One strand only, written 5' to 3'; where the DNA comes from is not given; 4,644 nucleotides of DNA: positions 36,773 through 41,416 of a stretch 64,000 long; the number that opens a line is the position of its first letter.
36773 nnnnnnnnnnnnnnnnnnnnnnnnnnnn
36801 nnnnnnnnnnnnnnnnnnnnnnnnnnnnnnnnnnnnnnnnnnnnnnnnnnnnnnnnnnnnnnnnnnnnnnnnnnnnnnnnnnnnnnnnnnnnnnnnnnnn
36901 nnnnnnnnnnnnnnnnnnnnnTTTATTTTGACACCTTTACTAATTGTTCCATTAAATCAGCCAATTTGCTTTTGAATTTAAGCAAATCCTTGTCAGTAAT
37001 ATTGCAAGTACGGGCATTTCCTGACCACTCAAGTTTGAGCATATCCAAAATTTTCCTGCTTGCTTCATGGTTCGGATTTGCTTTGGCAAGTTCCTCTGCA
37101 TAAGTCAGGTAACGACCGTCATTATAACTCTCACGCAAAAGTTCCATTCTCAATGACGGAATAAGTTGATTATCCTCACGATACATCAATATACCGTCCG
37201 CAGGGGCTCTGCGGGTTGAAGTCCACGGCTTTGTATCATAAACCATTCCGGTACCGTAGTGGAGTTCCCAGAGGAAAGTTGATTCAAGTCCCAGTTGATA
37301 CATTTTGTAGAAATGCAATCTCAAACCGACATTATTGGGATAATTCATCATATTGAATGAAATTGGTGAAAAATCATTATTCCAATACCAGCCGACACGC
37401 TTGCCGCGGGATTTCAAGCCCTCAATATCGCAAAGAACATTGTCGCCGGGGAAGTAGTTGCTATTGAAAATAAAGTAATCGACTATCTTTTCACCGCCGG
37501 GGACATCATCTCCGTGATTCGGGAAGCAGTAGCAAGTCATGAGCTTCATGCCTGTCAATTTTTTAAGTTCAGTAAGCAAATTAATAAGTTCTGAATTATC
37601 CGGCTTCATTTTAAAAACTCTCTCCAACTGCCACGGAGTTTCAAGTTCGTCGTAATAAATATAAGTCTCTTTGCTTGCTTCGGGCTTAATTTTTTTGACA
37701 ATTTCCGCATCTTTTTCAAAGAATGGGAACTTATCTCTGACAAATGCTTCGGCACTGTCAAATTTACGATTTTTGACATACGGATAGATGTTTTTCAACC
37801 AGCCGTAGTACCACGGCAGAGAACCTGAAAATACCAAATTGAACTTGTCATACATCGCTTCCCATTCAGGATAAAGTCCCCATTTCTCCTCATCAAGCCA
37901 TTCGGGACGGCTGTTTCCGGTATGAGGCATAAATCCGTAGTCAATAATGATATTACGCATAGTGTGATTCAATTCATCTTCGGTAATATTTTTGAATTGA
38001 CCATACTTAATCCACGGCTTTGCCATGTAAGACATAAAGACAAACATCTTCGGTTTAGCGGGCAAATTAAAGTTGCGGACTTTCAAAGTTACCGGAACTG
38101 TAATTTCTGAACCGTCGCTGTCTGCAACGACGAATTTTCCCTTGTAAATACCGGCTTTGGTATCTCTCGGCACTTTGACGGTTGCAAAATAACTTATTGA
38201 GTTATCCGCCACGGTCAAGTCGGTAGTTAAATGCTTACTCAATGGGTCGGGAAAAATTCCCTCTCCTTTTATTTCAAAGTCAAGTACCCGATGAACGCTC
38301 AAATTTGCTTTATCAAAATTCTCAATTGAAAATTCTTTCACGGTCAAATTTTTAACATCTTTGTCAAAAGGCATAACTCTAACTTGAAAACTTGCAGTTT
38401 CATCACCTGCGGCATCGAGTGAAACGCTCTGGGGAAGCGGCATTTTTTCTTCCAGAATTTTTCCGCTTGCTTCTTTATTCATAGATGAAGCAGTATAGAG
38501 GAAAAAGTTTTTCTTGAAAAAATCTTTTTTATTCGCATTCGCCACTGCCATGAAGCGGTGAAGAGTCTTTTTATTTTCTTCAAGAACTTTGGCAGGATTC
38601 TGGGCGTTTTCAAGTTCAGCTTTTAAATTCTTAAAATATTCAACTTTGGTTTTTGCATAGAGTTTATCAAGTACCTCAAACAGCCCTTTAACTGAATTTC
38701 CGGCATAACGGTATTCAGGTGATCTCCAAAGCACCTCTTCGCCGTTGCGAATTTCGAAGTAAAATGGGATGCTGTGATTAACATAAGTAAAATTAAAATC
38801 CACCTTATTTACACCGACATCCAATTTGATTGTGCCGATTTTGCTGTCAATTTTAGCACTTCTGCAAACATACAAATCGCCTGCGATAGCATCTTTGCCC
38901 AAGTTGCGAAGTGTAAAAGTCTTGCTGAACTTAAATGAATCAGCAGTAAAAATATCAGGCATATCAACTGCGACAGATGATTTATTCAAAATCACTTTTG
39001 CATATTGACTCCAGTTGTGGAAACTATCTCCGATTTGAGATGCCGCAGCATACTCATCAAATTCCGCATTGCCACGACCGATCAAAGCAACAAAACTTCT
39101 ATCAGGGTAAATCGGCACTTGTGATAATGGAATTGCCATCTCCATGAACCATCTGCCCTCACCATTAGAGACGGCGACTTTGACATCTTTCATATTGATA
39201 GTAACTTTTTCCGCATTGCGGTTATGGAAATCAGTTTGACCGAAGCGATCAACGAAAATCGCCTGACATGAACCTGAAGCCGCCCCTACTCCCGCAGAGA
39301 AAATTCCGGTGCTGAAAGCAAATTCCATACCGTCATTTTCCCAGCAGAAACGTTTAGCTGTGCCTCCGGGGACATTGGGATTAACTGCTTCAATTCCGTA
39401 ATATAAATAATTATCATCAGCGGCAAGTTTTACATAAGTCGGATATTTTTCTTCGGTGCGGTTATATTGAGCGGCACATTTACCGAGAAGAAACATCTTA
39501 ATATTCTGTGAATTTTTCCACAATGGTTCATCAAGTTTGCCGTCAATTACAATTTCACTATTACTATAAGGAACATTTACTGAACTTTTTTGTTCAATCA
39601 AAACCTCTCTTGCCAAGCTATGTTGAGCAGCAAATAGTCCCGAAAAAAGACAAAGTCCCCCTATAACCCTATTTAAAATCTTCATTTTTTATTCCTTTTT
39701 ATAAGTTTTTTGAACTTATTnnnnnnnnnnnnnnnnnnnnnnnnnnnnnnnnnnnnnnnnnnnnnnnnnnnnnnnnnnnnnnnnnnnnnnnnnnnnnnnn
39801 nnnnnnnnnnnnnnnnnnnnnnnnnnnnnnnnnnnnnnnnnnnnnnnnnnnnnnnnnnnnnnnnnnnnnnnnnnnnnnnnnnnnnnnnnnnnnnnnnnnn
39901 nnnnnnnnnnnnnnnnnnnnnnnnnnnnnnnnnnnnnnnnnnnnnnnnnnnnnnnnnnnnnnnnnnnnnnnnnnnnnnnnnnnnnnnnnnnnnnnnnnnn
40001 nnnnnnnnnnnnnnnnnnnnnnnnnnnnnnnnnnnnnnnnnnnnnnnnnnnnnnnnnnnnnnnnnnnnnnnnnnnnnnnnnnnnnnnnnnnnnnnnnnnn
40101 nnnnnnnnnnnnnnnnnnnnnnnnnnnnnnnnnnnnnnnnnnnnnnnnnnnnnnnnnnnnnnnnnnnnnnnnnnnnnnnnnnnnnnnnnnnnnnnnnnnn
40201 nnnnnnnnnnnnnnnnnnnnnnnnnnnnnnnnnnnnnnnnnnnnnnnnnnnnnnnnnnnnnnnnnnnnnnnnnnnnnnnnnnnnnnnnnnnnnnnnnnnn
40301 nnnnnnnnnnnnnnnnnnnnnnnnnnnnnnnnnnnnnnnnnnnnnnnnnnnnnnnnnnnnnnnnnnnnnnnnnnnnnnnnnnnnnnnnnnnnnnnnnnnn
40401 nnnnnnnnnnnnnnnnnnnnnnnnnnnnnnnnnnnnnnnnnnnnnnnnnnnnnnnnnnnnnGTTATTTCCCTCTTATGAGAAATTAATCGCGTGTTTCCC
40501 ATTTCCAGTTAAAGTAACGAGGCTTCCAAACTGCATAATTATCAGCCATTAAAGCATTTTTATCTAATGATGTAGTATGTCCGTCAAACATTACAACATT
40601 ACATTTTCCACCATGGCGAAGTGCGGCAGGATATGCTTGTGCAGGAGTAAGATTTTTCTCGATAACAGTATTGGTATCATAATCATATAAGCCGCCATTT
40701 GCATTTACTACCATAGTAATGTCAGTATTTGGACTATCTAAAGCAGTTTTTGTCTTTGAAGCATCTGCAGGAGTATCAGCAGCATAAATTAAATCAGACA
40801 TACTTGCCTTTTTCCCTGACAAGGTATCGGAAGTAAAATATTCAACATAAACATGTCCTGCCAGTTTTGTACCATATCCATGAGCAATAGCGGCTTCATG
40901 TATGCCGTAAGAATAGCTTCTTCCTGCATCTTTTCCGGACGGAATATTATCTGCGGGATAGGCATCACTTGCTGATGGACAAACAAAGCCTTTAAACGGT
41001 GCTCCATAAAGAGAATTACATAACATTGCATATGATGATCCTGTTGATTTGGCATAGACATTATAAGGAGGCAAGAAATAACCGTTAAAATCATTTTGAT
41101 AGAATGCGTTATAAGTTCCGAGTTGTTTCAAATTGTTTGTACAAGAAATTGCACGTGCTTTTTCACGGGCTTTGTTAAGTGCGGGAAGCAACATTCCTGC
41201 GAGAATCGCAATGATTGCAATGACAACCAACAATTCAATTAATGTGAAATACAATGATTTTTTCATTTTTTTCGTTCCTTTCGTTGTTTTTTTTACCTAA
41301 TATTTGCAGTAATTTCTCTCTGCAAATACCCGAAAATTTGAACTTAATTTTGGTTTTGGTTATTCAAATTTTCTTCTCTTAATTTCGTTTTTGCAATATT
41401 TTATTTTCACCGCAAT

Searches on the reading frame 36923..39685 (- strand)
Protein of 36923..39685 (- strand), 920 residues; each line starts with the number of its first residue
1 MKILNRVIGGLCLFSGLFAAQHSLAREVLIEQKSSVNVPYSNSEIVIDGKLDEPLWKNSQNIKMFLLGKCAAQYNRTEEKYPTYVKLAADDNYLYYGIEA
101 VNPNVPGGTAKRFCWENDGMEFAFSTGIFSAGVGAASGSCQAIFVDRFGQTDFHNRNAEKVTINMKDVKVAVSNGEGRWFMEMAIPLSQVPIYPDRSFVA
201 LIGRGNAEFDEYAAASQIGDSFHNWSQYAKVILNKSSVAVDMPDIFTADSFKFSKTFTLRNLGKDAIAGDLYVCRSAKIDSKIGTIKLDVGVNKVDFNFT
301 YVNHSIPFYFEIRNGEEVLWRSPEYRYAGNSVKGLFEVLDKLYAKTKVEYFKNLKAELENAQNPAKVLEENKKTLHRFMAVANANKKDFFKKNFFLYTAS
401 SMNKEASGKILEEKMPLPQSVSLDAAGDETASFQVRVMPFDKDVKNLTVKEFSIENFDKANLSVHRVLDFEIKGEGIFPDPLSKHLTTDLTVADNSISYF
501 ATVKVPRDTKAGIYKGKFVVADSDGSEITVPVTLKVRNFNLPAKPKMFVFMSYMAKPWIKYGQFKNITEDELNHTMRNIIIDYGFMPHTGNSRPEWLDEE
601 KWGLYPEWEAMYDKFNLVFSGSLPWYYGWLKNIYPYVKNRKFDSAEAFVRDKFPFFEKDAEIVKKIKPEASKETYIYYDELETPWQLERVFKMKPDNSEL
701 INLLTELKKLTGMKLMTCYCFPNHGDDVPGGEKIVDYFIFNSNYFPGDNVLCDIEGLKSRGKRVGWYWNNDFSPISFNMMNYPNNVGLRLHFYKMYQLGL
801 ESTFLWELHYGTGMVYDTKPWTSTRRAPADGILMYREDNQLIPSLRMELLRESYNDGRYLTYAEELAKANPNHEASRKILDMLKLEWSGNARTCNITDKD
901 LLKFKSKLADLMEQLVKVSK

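Call 10: search_protein_families(library=pfam, proteins=[window:36923-39685:-])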
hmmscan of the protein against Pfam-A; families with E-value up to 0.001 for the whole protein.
window:36923-39685:- (920 aa): 2 families
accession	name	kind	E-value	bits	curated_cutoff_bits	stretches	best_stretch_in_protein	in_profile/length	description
PF19543.5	GH123_N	-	6.8e-08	31.3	22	1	419-539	191-308/969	Glycoside hydrolase 123, N-terminal domain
PF06452.16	CBM9_1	-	1.9e-05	25.1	23.4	1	47-227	1-165/185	Carbohydrate family 9 binding domain-like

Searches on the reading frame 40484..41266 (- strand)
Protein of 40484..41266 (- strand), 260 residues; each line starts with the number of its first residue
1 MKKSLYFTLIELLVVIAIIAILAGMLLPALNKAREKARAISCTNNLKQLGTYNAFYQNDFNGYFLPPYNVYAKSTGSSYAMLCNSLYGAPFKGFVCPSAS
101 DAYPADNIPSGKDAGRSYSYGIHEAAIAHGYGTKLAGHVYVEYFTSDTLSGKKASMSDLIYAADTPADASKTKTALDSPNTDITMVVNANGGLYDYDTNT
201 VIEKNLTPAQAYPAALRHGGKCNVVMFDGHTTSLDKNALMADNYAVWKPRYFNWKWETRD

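Call 10: search_protein_families(library=pfam, proteins=[window:40484-41266:-])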
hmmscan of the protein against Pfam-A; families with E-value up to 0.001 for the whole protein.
window:40484-41266:- (260 aa): 2 families
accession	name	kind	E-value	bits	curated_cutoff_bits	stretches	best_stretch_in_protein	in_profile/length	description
PF07596.16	SBP_bac_10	-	4.2e-07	30.7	23.3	1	32-70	2-38/268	Protein of unknown function (DUF1559)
PF07963.17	N_methyl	-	0.00018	21.4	21.2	1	7-27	7-27/27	Prokaryotic N-terminal methylation motif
